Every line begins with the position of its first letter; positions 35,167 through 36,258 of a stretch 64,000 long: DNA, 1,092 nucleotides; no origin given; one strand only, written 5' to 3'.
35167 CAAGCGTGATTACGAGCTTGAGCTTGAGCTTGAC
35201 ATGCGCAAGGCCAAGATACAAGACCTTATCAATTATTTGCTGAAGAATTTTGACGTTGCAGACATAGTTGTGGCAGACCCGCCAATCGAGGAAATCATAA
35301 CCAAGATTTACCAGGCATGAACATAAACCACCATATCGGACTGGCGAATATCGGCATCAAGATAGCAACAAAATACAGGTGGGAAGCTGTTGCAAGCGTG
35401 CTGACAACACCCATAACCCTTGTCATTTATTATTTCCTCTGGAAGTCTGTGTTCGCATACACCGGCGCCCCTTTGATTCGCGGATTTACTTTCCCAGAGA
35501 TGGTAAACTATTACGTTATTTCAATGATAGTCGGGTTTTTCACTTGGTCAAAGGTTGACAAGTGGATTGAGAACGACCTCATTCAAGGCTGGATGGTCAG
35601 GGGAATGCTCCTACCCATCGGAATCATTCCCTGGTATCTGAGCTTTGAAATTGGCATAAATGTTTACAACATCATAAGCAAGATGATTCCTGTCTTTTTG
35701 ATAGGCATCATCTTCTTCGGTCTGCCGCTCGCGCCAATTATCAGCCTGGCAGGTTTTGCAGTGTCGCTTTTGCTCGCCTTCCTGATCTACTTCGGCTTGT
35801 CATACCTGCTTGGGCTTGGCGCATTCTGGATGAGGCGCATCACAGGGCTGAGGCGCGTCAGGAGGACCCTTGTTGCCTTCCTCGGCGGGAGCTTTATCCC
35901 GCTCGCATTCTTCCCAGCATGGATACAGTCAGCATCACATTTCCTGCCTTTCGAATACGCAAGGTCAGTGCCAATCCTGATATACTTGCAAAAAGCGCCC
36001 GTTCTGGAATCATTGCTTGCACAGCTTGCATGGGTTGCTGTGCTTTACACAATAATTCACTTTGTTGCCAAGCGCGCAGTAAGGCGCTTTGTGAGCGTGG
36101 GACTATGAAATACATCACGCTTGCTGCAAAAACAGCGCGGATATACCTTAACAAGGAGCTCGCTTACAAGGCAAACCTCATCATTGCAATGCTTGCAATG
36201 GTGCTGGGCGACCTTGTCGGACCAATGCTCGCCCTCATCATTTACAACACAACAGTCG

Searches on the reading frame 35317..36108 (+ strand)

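Call 64: search_protein_families(library=pfam, proteins=[window:35317-36108:+], max_evalue=0.0001)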
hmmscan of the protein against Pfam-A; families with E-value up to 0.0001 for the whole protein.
window:35317-36108:+ (263 aa): 1 family
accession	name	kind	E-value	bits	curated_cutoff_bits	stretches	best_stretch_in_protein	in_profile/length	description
PF06182.17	ABC2_membrane_6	-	3.2e-16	60.3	22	1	34-262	3-229/229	ABC-2 family transporter protein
